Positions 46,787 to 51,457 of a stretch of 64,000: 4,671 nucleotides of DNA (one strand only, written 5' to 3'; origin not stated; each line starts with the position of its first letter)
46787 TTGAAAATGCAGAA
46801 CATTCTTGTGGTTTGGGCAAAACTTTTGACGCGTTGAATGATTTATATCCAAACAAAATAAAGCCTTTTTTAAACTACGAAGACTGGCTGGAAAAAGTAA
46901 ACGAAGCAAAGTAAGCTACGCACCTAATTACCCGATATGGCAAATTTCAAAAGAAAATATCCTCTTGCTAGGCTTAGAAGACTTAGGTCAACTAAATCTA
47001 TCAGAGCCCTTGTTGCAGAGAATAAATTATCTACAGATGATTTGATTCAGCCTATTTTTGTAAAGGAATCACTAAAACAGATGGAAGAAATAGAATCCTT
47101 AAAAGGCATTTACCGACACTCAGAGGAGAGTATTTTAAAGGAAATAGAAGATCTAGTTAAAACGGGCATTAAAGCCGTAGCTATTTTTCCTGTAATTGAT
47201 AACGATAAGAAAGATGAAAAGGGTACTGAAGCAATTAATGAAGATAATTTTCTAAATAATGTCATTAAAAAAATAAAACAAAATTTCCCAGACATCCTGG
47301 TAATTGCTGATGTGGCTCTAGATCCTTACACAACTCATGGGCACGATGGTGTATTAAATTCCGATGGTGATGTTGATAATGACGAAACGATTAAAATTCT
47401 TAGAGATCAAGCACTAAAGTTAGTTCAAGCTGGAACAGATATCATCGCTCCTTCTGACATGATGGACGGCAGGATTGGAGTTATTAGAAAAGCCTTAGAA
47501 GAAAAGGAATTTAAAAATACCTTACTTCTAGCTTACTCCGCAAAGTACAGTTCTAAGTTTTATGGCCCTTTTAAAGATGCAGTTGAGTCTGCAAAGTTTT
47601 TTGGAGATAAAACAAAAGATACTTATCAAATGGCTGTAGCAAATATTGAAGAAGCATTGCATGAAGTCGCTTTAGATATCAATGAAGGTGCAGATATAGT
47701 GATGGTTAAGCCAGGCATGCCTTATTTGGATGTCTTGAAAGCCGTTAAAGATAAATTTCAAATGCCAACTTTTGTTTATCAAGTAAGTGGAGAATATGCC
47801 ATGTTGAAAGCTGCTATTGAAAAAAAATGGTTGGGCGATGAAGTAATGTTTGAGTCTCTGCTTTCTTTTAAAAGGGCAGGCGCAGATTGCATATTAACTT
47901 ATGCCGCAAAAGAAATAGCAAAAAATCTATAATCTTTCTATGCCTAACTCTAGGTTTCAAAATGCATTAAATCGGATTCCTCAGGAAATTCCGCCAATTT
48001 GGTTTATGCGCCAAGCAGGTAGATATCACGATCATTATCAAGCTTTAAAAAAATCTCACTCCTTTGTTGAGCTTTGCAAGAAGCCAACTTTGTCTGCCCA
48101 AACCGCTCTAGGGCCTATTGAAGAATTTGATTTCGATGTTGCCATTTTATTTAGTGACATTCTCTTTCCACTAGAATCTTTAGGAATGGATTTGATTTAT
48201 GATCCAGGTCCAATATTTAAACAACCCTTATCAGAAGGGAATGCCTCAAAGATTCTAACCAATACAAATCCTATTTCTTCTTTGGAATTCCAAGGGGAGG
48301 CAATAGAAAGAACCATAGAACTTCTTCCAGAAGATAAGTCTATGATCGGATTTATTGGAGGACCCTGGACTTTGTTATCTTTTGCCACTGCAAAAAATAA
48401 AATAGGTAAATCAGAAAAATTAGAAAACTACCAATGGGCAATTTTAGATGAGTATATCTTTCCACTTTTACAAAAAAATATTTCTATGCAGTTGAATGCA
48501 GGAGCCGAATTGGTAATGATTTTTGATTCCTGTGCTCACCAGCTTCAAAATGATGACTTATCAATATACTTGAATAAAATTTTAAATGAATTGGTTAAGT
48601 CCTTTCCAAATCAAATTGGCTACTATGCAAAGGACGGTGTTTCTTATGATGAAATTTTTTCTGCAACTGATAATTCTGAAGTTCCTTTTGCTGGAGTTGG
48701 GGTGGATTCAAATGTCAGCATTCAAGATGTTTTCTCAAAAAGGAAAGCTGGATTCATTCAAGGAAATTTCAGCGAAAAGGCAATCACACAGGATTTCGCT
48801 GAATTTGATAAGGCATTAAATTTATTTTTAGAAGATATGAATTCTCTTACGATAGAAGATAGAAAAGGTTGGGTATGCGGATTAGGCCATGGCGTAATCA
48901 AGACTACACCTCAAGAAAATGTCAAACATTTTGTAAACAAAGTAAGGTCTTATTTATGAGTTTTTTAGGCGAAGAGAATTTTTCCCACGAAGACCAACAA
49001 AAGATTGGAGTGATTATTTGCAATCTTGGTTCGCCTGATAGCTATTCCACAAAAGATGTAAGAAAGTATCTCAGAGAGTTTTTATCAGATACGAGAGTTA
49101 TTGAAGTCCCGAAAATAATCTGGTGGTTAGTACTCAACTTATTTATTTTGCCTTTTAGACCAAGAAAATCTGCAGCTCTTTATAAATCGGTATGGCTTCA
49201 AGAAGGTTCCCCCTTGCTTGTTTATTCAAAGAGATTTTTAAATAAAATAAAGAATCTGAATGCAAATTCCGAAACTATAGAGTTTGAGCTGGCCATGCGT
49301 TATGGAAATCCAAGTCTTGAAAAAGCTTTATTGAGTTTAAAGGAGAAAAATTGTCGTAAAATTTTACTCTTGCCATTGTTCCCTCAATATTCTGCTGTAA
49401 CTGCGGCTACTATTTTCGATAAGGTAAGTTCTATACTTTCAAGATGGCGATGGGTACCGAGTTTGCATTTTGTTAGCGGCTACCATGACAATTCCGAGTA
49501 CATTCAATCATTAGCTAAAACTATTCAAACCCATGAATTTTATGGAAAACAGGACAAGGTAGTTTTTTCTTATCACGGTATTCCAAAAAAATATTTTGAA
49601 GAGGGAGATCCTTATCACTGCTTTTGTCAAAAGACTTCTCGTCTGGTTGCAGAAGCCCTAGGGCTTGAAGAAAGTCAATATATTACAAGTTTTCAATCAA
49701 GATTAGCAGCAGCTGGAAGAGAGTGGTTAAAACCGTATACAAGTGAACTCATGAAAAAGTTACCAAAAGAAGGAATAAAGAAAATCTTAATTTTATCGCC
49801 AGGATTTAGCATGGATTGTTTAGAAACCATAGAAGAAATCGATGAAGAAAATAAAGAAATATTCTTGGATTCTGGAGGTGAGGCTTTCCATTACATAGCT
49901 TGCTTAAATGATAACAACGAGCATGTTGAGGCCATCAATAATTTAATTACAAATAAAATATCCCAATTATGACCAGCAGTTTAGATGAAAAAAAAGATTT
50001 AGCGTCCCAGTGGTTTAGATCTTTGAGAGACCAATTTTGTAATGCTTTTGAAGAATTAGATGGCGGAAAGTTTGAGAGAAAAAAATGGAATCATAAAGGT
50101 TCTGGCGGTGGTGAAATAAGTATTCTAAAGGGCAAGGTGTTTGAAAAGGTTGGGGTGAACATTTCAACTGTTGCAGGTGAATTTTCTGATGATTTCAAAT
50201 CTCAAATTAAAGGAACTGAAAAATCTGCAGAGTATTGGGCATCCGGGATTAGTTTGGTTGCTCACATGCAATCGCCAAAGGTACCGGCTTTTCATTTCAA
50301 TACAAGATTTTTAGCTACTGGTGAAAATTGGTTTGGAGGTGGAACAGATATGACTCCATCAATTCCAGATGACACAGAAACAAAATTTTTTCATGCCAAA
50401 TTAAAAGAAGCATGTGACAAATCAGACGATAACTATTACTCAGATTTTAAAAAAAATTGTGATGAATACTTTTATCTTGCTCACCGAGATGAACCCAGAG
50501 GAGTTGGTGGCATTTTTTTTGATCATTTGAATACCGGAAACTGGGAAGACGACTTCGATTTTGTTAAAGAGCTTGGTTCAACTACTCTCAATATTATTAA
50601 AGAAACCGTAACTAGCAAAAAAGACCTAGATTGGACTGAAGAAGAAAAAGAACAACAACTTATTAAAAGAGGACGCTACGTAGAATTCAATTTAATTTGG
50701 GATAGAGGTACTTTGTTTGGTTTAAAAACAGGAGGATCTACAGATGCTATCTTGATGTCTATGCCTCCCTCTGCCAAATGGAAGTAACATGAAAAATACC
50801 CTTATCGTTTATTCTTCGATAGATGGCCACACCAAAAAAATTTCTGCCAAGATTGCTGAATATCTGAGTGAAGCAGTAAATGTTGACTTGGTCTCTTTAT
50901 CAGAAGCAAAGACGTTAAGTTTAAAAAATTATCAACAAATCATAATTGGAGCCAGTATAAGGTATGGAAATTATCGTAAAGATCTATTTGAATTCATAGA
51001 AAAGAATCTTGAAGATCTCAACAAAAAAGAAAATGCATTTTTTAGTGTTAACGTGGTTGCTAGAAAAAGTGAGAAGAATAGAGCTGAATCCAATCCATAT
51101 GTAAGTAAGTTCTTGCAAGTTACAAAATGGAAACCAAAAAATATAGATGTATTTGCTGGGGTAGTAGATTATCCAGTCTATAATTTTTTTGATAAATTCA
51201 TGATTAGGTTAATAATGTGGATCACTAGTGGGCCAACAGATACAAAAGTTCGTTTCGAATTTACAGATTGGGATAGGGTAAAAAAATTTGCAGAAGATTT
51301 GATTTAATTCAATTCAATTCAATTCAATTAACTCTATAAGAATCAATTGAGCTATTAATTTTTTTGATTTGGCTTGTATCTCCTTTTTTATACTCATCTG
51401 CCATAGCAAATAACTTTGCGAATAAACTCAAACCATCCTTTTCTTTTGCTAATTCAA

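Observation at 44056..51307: All eight haem-biosynthesis steps in one 7.3-kb locus, entered through a Shemin-type ALA synthase in a gammaproteobacterial-type genome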

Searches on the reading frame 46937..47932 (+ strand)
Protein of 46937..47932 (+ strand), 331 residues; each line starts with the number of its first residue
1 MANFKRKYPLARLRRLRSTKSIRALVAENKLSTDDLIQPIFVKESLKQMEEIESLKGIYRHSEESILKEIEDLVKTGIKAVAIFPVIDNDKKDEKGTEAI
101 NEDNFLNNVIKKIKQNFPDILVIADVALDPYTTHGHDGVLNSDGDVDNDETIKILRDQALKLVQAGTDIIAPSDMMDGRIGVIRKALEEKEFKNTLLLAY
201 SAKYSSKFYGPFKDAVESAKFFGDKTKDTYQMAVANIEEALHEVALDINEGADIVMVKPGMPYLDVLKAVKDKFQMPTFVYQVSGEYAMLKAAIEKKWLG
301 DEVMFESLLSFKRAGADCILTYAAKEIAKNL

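Call 3: search_protein_families(library=ncbifam, proteins=[window:46937-47932:+], max_evalue=0.00001)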
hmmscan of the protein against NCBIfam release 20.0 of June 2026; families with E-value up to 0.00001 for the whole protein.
window:46937-47932:+ (331 aa): 2 families
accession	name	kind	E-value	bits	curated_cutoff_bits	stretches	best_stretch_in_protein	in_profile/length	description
NF006762.1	PRK09283.1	equivalog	7.2e-141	469.2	297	1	8-331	3-324/327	porphobilinogen synthase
NF009923.0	PRK13384.1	equivalog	1.4e-102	343.5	507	1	6-329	4-322/327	porphobilinogen synthase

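Call 4: search_protein_families(library=pfam, proteins=[window:46937-47932:+], max_evalue=0.001)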
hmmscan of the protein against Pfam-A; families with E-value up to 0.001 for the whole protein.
window:46937-47932:+ (331 aa): 1 family
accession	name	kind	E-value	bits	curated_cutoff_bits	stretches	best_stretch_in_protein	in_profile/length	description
PF00490.27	ALAD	-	7.4e-133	443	24.6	1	11-329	2-316/317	Delta-aminolevulinic acid dehydratase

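Call 88: search_solved_structures(query=window:46937-47932:+, max_evalue=1e-40, show_alignments=1)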
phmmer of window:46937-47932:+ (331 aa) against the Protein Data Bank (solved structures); distinct sequences matched with E-value up to 1e-40: 24.
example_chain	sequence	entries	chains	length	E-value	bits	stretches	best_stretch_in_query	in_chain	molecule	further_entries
1b4k_A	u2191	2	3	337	1.3e-107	362.8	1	5-330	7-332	PROTEIN (5-AMINOLEVULINIC ACID DEHYDRATASE) | DELTA-AMINOLEVULINIC ACID DEHYDRATASE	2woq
2c13_A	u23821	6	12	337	1.8e-107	362.4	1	5-330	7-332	DELTA-AMINOLEVULINIC ACID DEHYDRATASE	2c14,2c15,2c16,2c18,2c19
1gzg_A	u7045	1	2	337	8.9e-107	360.1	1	5-330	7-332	DELTA-AMINOLEVULINIC ACID DEHYDRATASE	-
1w54_A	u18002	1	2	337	3.2e-106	358.2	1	5-330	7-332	DELTA-AMINOLEVULINIC ACID DEHYDRATASE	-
1w5m_A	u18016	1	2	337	1.2e-105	356.4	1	5-330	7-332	DELTA-AMINOLEVULINIC ACID DEHYDRATASE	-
1w56_A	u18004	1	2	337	1.2e-105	356.4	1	5-330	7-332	DELTA-AMINOLEVULINIC ACID DEHYDRATASE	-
1w5n_A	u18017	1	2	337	5.8e-105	354.1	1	5-330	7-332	DELTA-AMINOLEVULINIC ACID DEHYDRATASE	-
1w5o_A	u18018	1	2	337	2.1e-104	352.3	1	5-330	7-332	DELTA-AMINOLEVULINIC ACID DEHYDRATASE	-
1w5p_A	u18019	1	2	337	2.7e-103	348.6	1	5-330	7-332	DELTA-AMINOLEVULINIC ACID DEHYDRATASE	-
1w5q_A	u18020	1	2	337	7.2e-103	347.2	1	5-330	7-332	DELTA-AMINOLEVULINIC ACID DEHYDRATASE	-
1w1z_A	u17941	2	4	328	1.1e-96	326.9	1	12-331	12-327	DELTA-AMINOLEVULINIC ACID DEHYDRATASE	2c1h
3obk_A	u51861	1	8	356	2.6e-87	296.1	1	11-329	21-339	Delta-aminolevulinic acid dehydratase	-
5lzl_A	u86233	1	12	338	2.3e-76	260.2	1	7-329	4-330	Delta-aminolevulinic acid dehydratase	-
1b4e_A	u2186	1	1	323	1.3e-72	247.9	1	12-329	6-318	PROTEIN (5-AMINOLEVULINIC ACID DEHYDRATASE)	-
5mhb_A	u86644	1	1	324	2.2e-72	247.1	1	11-329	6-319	Delta-aminolevulinic acid dehydratase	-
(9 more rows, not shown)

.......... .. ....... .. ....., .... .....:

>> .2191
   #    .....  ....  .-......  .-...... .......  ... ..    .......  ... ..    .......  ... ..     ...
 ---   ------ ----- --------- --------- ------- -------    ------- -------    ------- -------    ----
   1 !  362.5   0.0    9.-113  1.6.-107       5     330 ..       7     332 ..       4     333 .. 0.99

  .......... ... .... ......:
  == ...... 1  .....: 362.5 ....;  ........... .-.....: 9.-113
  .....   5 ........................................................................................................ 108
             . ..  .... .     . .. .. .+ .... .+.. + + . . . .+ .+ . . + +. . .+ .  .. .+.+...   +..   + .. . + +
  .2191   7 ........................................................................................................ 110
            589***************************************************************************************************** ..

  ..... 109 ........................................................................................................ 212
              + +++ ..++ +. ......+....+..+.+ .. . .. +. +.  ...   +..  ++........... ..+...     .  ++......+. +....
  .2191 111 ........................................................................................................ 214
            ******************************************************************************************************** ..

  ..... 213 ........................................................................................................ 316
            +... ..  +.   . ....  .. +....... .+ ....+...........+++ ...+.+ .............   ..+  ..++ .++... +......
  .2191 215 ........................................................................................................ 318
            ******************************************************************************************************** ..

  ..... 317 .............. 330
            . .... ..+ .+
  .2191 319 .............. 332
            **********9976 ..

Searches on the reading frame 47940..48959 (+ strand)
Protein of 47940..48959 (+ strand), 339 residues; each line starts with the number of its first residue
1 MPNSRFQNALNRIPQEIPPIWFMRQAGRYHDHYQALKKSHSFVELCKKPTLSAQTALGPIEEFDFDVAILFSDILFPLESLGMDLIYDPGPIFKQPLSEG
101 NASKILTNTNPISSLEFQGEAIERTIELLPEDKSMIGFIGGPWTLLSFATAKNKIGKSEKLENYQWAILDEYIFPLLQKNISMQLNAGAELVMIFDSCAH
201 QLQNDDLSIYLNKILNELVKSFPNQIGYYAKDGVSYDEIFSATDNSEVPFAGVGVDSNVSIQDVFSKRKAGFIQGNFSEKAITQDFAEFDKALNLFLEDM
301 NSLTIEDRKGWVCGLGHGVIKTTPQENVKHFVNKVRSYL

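Call 3: search_protein_families(library=ncbifam, proteins=[window:47940-48959:+], max_evalue=0.00001)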
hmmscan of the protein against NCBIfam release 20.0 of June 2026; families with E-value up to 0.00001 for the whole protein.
window:47940-48959:+ (339 aa): 1 family
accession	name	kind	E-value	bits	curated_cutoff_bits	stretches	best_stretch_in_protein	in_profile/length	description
TIGR01464.1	hemE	equivalog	4.6e-62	210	302.95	1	6-337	2-338/338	uroporphyrinogen decarboxylase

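Call 4: search_protein_families(library=pfam, proteins=[window:47940-48959:+], max_evalue=0.001)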
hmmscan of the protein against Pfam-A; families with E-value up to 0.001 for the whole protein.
window:47940-48959:+ (339 aa): 1 family
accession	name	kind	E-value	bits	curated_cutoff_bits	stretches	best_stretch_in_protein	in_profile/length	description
PF01208.23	URO-D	-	8.1e-64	216.2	23.9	1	1-338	1-346/346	Uroporphyrinogen decarboxylase (URO-D)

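Call 104: search_solved_structures(query=window:47940-48959:+, max_evalue=0.00001, show_alignments=1)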
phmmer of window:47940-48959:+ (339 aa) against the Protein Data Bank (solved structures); distinct sequences matched with E-value up to 0.00001: 20.
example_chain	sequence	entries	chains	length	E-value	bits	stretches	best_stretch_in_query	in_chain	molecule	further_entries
4zr8_A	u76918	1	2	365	5.3e-31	111.3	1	2-338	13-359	Uroporphyrinogen decarboxylase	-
2inf_A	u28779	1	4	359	1.6e-30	109.7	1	13-333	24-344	Uroporphyrinogen decarboxylase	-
2eja_A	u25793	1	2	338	4e-29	105.1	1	17-338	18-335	Uroporphyrinogen decarboxylase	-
3cyv_A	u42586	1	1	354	4.1e-29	105.1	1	2-335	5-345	Uroporphyrinogen decarboxylase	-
4wsh_A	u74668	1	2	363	1.2e-25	93.7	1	2-222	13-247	Uroporphyrinogen decarboxylase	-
4exq_A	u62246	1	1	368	2e-25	92.9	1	3-336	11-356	Uroporphyrinogen decarboxylase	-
1j93_A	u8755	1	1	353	6e-25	91.4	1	15-333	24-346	UROPORPHYRINOGEN DECARBOXYLASE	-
2q6z_A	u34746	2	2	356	2e-24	89.7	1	14-336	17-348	Uroporphyrinogen decarboxylase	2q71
1r3w_A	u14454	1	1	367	2.1e-24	89.6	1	14-336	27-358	Uroporphyrinogen Decarboxylase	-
1jph_A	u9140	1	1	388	3.6e-24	88.8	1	14-337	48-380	UROPORPHYRINOGEN DECARBOXYLASE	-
1r3q_A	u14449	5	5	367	5.1e-24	88.3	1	14-336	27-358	Uroporphyrinogen Decarboxylase | PROTEIN (UROPORPHYRINOGEN DECARBOXYLASE)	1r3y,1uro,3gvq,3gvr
1jpi_A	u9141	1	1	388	6.2e-24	88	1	14-336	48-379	UROPORPHYRINOGEN DECARBOXYLASE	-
3gw0_A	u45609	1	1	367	6.7e-24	87.9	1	14-336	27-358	Uroporphyrinogen decarboxylase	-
3gvv_A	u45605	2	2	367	1.3e-23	87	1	14-336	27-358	Uroporphyrinogen decarboxylase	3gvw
3gw3_A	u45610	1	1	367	1.7e-23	86.6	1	14-336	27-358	Uroporphyrinogen decarboxylase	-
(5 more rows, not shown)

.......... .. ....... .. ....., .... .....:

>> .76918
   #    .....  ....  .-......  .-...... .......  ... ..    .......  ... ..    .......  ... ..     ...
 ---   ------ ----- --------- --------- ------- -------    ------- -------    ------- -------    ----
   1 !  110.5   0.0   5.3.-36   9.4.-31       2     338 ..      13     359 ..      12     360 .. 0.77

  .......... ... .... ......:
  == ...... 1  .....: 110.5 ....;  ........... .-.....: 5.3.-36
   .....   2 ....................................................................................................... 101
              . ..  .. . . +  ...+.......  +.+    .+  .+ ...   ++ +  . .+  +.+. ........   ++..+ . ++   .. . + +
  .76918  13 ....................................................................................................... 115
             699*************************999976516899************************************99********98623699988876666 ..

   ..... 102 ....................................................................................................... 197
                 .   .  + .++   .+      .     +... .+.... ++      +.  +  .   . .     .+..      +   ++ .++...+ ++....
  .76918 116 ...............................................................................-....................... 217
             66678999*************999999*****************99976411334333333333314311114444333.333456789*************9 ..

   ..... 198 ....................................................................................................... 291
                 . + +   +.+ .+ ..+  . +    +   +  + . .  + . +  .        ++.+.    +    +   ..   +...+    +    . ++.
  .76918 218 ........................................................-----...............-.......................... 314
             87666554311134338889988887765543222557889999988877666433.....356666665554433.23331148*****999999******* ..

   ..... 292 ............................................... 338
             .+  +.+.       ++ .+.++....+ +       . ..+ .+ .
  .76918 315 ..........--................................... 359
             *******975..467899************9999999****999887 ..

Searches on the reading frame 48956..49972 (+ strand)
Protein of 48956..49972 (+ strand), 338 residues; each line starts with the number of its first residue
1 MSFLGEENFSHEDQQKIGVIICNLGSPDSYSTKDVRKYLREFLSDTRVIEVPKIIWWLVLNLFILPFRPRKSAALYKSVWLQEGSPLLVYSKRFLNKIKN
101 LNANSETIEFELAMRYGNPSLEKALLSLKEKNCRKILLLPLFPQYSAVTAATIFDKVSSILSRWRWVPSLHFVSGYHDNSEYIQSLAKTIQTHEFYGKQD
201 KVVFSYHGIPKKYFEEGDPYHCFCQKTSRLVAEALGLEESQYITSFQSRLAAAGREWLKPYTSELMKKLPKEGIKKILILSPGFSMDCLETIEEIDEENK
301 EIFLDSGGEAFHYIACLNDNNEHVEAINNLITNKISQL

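Call 3: search_protein_families(library=ncbifam, proteins=[window:48956-49972:+], max_evalue=0.00001)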
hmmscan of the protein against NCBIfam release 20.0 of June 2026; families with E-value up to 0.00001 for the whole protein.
window:48956-49972:+ (338 aa): 3 families
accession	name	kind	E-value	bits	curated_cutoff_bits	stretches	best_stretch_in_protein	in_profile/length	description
TIGR00109.1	hemH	equivalog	8.1e-87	291.6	124.6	1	14-334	3-320/322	ferrochelatase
NF009095.0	PRK12435.1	subfamily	9.1e-17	61.1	455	1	98-336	67-308/311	ferrochelatase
NF000689.1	PRK00035.2-1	equivalog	2.5e-16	59.5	408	1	85-333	51-309/311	ferrochelatase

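Call 4: search_protein_families(library=pfam, proteins=[window:48956-49972:+], max_evalue=0.001)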
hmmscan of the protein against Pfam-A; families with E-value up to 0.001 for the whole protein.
window:48956-49972:+ (338 aa): 2 families
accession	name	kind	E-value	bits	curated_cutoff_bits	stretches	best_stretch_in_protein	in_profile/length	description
PF00762.24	Ferrochelatase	-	7.7e-106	354.1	27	1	16-334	1-316/317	Ferrochelatase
PF01903.22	CbiX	-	0.00045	20.9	22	0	94-160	12-79/106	CbiX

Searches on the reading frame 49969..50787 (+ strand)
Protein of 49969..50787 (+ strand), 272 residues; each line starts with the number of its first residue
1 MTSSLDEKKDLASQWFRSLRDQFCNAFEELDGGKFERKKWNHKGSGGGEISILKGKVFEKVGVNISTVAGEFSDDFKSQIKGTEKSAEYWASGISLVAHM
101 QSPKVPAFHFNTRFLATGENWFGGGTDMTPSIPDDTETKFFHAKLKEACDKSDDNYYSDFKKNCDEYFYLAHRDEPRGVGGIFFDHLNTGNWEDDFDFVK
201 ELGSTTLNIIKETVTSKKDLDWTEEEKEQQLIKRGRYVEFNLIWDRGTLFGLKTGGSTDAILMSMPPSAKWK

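Call 3: search_protein_families(library=ncbifam, proteins=[window:49969-50787:+], max_evalue=0.00001)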
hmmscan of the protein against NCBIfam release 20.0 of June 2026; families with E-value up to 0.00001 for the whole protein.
window:49969-50787:+ (272 aa): 1 family
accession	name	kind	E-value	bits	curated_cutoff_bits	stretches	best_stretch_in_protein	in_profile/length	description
NF003727.1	PRK05330.1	equivalog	1.5e-109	365.5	297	1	12-272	4-270/294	oxygen-dependent coproporphyrinogen oxidase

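Call 4: search_protein_families(library=pfam, proteins=[window:49969-50787:+], max_evalue=0.001)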
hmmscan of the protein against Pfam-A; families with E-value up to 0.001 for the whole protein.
window:49969-50787:+ (272 aa): 1 family
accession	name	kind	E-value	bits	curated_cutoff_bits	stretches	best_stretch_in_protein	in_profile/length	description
PF01218.23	Coprogen_oxidas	-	1.4e-93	313.3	31.8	1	14-272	4-271/295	Coproporphyrinogen III oxidase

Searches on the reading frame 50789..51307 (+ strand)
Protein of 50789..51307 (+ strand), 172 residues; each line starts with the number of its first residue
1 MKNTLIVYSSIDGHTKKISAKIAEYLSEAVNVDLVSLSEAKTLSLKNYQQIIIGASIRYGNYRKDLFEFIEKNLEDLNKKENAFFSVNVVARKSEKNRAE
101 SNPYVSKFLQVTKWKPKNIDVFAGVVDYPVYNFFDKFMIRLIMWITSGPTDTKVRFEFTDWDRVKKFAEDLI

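Call 3: search_protein_families(library=ncbifam, proteins=[window:50789-51307:+], max_evalue=0.00001)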
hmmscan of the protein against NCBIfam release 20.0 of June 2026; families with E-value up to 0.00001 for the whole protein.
window:50789-51307:+ (172 aa): 4 families
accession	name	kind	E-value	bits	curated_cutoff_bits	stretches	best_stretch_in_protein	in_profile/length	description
NF008316.0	PRK11104.1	equivalog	2.8e-63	212.9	142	1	3-171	2-171/177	menaquinone-dependent protoporphyrinogen IX dehydrogenase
NF006739.0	PRK09267.1-5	subfamily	5.6e-07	29.5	175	1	1-87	1-88/168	flavodoxin FldA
TIGR01753.1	flav_short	equivalog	1.2e-06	29.1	123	1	5-85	2-86/140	flavodoxin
TIGR01752.1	flav_long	equivalog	1.2e-06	28.2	146.75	1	5-81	3-80/167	flavodoxin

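Call 4: search_protein_families(library=pfam, proteins=[window:50789-51307:+], max_evalue=0.001)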
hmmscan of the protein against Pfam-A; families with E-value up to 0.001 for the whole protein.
window:50789-51307:+ (172 aa): 3 families
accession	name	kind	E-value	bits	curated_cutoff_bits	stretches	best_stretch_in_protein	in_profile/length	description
PF12724.12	Flavodoxin_5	-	2.1e-47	161.5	27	1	5-152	1-144/145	Flavodoxin domain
PF12641.12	Flavodoxin_3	-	1.2e-06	28.9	27.5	1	5-87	1-76/160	Flavodoxin domain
PF00258.30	Flavodoxin_1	-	0.00019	22.1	25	1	6-71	1-73/143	Flavodoxin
